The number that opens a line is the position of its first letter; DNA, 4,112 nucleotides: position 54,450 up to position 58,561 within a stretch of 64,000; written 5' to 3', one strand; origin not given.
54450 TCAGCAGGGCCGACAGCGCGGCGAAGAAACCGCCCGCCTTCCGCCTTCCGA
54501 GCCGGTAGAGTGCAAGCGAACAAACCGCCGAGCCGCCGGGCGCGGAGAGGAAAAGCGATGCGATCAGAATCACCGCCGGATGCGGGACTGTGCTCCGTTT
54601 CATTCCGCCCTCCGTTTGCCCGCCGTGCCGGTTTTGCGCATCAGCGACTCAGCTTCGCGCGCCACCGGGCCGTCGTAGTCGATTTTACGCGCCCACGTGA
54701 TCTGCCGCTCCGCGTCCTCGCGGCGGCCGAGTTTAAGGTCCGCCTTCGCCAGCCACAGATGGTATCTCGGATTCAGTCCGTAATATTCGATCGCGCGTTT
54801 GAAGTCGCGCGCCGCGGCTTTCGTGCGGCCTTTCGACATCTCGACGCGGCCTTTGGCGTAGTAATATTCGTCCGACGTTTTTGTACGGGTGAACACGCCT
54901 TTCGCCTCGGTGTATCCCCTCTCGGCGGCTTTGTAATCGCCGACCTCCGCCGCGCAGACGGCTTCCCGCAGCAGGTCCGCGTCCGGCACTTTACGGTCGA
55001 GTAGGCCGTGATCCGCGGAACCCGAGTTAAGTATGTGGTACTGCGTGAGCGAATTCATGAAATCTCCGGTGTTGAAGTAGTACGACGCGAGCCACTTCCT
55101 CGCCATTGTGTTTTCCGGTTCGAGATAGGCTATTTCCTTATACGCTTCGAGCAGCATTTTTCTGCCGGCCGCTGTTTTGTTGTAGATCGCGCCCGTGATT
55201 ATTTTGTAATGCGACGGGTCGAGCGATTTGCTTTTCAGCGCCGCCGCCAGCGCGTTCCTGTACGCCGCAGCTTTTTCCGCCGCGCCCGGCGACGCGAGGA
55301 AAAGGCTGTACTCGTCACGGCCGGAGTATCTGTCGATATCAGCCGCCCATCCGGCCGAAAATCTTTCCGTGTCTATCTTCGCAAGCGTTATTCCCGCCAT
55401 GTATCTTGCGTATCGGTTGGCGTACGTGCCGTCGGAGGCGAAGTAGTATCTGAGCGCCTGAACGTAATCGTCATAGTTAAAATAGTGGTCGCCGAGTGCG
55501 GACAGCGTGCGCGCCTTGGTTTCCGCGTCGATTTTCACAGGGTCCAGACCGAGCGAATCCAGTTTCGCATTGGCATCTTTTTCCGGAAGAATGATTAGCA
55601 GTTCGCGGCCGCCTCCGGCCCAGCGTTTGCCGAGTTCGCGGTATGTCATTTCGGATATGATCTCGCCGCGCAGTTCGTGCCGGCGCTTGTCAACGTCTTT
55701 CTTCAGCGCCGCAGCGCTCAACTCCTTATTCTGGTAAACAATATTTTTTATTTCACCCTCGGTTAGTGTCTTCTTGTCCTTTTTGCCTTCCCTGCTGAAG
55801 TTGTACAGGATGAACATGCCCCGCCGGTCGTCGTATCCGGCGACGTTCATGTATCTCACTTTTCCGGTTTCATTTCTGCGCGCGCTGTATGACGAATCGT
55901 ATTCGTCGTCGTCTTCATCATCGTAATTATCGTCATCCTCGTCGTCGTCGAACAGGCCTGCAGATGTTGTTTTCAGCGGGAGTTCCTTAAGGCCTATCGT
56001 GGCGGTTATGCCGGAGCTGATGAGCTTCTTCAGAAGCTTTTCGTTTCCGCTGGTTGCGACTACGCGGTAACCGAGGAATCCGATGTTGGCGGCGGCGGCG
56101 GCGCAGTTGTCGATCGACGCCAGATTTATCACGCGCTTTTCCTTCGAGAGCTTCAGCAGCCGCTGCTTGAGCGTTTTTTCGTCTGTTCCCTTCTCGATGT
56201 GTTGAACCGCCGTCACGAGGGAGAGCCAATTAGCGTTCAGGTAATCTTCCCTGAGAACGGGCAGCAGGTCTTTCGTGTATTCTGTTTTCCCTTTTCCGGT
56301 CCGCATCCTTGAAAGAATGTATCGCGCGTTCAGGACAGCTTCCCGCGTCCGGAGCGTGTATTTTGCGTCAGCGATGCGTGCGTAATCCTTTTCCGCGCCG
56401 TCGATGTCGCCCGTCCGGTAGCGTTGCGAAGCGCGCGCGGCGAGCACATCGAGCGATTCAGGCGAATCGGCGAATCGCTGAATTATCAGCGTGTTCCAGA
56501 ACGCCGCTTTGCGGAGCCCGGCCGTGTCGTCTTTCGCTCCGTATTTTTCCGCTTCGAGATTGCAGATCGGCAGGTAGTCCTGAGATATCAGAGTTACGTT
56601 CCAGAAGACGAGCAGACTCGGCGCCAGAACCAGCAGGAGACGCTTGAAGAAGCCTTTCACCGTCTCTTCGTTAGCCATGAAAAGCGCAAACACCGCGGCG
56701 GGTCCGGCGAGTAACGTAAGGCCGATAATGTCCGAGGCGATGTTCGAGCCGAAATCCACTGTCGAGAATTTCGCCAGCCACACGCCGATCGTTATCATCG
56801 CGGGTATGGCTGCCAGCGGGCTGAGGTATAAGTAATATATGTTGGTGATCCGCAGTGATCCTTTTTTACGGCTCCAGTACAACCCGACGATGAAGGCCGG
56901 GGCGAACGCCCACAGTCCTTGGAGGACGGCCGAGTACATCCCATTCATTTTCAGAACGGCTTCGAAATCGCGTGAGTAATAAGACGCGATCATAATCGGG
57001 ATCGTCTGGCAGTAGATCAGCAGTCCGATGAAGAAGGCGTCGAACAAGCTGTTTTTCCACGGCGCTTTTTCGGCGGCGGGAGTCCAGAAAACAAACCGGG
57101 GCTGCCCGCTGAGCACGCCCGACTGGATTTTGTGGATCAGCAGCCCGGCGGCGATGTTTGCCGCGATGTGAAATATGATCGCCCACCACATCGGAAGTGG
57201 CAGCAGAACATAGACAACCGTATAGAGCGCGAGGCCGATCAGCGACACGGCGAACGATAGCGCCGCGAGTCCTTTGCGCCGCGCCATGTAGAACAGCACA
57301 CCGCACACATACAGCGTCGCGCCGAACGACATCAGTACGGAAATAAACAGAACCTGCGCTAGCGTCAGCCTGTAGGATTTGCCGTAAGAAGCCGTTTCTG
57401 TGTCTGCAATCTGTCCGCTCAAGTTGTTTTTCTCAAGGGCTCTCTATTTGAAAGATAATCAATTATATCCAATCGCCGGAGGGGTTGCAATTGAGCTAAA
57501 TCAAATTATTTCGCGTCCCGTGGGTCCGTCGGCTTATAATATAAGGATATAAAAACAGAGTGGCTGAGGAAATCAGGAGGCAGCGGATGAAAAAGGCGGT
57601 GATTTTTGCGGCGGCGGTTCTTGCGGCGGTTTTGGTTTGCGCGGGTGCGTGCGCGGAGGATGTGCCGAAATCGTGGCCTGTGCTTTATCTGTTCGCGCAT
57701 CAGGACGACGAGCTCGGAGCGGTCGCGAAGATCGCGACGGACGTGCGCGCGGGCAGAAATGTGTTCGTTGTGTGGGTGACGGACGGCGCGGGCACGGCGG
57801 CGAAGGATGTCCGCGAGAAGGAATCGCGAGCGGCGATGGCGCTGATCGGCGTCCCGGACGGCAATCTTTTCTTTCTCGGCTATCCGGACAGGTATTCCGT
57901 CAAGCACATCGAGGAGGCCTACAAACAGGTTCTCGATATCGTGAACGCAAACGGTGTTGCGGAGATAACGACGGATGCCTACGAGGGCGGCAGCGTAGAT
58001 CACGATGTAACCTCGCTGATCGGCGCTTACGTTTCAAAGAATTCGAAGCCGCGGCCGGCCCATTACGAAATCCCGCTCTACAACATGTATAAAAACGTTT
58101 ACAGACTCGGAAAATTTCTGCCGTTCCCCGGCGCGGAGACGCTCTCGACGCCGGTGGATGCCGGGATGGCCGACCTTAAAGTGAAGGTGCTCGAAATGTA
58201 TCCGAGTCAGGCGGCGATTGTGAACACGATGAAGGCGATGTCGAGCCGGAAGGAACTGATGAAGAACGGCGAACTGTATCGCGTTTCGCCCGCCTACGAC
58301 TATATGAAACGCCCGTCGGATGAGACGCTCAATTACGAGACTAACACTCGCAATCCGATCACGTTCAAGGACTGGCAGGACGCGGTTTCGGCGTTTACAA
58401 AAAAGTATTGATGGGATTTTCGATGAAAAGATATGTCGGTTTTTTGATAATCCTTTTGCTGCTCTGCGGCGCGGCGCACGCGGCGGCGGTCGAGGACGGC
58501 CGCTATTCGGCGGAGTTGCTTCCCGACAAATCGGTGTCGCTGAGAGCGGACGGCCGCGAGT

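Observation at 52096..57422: Coupled pair of membrane-anchored TPR-C39 peptidase paralogs: one intact, one pseudo-peptidase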

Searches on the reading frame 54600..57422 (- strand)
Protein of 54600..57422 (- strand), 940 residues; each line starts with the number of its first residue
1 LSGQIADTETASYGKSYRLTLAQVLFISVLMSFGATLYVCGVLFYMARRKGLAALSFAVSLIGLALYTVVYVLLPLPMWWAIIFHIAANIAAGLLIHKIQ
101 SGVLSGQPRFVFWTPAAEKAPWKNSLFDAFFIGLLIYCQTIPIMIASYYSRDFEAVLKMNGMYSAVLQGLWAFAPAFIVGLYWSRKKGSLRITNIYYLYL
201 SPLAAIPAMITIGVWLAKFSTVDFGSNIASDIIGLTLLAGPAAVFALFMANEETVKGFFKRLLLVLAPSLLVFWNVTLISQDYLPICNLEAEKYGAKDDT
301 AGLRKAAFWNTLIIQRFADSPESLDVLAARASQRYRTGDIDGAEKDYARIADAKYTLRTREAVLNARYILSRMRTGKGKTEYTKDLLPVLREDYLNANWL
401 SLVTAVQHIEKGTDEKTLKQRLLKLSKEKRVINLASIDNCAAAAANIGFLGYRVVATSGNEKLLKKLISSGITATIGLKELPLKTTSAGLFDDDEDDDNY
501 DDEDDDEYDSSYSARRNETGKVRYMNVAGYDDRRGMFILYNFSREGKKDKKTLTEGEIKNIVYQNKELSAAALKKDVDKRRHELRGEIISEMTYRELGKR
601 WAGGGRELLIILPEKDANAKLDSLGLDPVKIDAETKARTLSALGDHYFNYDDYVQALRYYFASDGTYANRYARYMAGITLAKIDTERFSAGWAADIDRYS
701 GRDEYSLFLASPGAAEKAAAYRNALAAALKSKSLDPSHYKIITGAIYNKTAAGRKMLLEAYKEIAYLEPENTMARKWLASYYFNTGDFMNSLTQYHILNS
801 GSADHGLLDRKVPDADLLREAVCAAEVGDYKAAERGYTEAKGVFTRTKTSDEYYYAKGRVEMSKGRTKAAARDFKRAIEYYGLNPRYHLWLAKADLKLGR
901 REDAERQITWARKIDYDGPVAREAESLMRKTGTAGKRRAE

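Call 5: search_protein_families(library=pfam, proteins=[window:54600-57422:-], max_evalue=1)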
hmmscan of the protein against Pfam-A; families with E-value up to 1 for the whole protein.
window:54600-57422:- (940 aa): 7 families
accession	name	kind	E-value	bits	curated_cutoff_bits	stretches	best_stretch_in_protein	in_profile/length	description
PF13432.12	TPR_16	-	0.00011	22.9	32.7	1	855-905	1-51/65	Tetratricopeptide repeat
PF14559.12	TPR_19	-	0.0002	22.1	25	1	863-908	3-48/68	Tetratricopeptide repeat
PF13414.12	TPR_11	-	0.0038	17.3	26.8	1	858-899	1-42/42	TPR repeat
PF07719.23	TPR_2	-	0.013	16.1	27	1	852-881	2-31/34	Tetratricopeptide repeat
PF13431.12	TPR_17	-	0.014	16.1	24.4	0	761-790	2-31/34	Tetratricopeptide repeat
PF12895.13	ANAPC3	-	0.37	11.5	27.2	0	847-906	19-77/82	Anaphase-promoting complex, cyclosome, subunit 3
PF07721.20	TPR_4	-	0.58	11.4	27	1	885-907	1-23/26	Tetratricopeptide repeat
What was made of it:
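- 54603..55562 (-): B940 C-terminal TPR/helical-repeat tail (residues 621-940). Pfam TPR_16/TPR_19 matches at residues 855-908, below their cut-offs (call 5).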

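Call 6: search_protein_families(library=ncbifam, proteins=[window:54600-57422:-], max_evalue=1)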
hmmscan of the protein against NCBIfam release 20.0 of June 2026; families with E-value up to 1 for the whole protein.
window:54600-57422:- (940 aa): 5 families
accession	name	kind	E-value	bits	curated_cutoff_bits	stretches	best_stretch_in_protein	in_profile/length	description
TIGR02552.1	LcrH_SycD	equivalog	0.00026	20.7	104.8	1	848-928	49-133/136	SycD/LcrH family type III secretion system chaperone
TIGR02917.1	PEP_TPR_lipo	equivalog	0.0028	15.6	312.2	1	856-922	198-264/899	XrtA/PEP-CTERM system TPR-repeat protein PrsT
NF033920.0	C39_PA2778_fam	equivalog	0.0034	16.8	150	1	812-914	154-253/255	PA2778 family cysteine peptidase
TIGR02795.1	tol_pal_ybgF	equivalog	0.062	13.9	90.1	2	825-911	13-95/119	tol-pal system protein YbgF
TIGR02521.1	type_IV_pilW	equivalog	0.074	12.6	154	1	829-909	114-193/234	type IV pilus biogenesis/stability protein PilW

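Call 22: search_solved_structures(query=window:54603-57422:-, max_evalue=1, show_alignments=1)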
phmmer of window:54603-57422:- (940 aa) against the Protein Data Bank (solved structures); distinct sequences matched with E-value up to 1: 12.
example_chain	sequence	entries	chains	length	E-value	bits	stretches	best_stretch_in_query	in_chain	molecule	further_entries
4j8d_A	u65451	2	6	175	0.0014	20.1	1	855-922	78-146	Hsc70-interacting protein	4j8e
4j8f_A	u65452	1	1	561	0.0048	18.3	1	857-921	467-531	Heat shock 70 kDa protein 1A/1B, Hsc70-interacting protein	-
7obi_A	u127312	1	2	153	0.033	15.5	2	717-795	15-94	CTPR-rv4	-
9jcv_A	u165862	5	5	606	0.32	12.2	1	31-94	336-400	Sodium- and chloride-dependent taurine transporter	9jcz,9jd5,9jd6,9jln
9j7m_A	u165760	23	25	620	0.34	12.2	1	31-94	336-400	Sodium- and chloride-dependent taurine transporter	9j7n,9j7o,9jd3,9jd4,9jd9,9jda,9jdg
9k7b_A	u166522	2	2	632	0.34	12.1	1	31-94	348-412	Sodium- and chloride-dependent taurine transporter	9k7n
9kmi_A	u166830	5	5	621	0.41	11.9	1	31-88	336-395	Sodium- and chloride-dependent taurine transporter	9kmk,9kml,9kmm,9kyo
9k0c_A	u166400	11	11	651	0.6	11.3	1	11-94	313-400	Sodium- and chloride-dependent taurine transporter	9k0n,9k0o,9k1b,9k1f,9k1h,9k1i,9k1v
9hsm_A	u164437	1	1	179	0.72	11.1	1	491-533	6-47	choline-phosphate cytidylyltransferase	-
9hsg_A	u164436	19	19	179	0.82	10.9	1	491-533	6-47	choline-phosphate cytidylyltransferase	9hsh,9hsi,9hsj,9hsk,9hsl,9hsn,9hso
4zcp_A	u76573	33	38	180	0.83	10.9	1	491-533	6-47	Cholinephosphate cytidylyltransferase | Choline-phosphate cytidylyltransferase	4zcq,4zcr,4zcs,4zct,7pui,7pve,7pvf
9kmj_A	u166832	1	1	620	0.91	10.7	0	31-94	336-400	Sodium- and chloride-dependent taurine transporter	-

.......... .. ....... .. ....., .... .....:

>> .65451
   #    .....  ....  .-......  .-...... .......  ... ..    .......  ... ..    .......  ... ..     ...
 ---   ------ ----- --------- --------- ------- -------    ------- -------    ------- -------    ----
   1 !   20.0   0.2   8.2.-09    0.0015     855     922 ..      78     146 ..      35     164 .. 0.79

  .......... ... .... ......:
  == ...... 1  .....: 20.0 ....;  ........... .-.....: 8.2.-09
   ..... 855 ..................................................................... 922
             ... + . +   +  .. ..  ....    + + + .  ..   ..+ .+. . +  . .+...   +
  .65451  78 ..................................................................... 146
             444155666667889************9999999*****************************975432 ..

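Call 41: find_homologous_proteins(query=window:54603-57422:-)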
Query window:54603-57422:- (940 aa): 1 proteins with E <= 0.001 among 8000 candidates.
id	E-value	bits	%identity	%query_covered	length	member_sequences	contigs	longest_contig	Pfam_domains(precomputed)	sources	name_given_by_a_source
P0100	0.0e+0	2105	100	100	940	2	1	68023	-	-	-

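Call 46: search_protein_families(library=pfam, alignment_id=A2, max_evalue=0.1)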
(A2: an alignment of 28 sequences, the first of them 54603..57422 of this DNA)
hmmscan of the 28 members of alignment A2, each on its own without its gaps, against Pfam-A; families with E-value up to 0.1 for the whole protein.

A. member 1, window:54603-57422:- (940 aa): 5 families
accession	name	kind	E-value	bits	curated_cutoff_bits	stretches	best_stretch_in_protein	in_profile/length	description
PF13432.12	TPR_16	-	0.00011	22.9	32.7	1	855-905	1-51/65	Tetratricopeptide repeat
PF14559.12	TPR_19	-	0.0002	22.1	25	1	863-908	3-48/68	Tetratricopeptide repeat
PF13414.12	TPR_11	-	0.0038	17.3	26.8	1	858-899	1-42/42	TPR repeat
PF07719.23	TPR_2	-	0.013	16.1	27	1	852-881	2-31/34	Tetratricopeptide repeat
PF13431.12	TPR_17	-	0.014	16.1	24.4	0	761-790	2-31/34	Tetratricopeptide repeat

B. families by the number of members that match (of 28 scanned): 40 families (the first 25 are shown)
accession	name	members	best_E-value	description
PF14559.12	TPR_19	22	1.2e-10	Tetratricopeptide repeat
PF07719.23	TPR_2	20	2.1e-11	Tetratricopeptide repeat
PF13428.12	TPR_14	20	7.1e-10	Tetratricopeptide repeat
PF13432.12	TPR_16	17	1.9e-06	Tetratricopeptide repeat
PF13424.12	TPR_12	16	3.5e-09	Tetratricopeptide repeat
PF23914.1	TPR_CcmH_CycH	16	2.6e-08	Cytochrome c-type biogenesis protein H TPR domain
PF00515.34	TPR_1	12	6.3e-08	Tetratricopeptide repeat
PF13174.12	TPR_6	11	1.9e-05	Tetratricopeptide repeat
PF25064.1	ARM_TT21_5th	10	2.7e-06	TT21 fifth ARM repeats domain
PF13181.12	TPR_8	9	6.3e-06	Tetratricopeptide repeat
PF13431.12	TPR_17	9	0.00014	Tetratricopeptide repeat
PF13414.12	TPR_11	7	3.1e-07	TPR repeat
PF13429.12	TPR_15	5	6.7e-05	Tetratricopeptide repeat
PF25058.1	ARM_TT21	5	0.00015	Tetratricopeptide repeat protein 21 ARM repeat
PF24575.1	TPR_Slam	5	0.00016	Surface lipoprotein assembly modifier, N-terminal TPR repeats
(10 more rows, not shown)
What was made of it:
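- On Pfam Peptidase_C39_2 (PF13529): 0/28 B-type relatives match (call 46).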

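Call 71: find_encoding_contigs(protein=P0100, flank=3000, max_places=4)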
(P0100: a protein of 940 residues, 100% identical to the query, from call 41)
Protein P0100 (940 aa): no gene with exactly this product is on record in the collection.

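Call 72: find_encoding_contigs(protein=P0101, flank=6000, max_places=4)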
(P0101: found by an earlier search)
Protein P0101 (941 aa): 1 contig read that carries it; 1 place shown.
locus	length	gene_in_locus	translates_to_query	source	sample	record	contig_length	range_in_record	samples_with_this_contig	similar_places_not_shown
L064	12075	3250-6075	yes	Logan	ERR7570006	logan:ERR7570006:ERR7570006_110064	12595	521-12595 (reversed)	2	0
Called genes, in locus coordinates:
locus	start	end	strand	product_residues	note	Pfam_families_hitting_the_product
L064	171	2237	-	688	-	PF01055:Glyco_hydro_31_2nd, PF21365:Glyco_hydro_31_3rd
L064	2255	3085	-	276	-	PF02585:PIG-L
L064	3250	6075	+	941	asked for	-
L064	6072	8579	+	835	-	PF13529:Peptidase_C39_2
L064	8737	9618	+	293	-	-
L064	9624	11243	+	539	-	-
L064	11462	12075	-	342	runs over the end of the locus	PF00248:Aldo_ket_red, PF13187:Fer4_9 (weak), PF13534:Fer4_17 (weak)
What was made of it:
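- Tried and rejected: A strain variant did (call 72).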

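Call 78: search_protein_families(library=padloc, proteins=[window:54603-57422:-], max_evalue=0.01)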
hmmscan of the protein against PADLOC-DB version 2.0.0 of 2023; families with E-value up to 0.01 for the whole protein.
window:54603-57422:- (940 aa): 0 families

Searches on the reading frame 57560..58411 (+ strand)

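Call 25: search_protein_families(library=pfam, proteins=[window:57560-58411:+], max_evalue=0.001)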
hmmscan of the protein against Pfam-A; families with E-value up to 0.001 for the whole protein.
window:57560-58411:+ (283 aa): 1 family
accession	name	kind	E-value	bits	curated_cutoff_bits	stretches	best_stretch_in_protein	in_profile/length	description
PF02585.22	PIG-L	-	9.1e-15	55.7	28.2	1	42-154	1-124/129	GlcNAc-PI de-N-acetylase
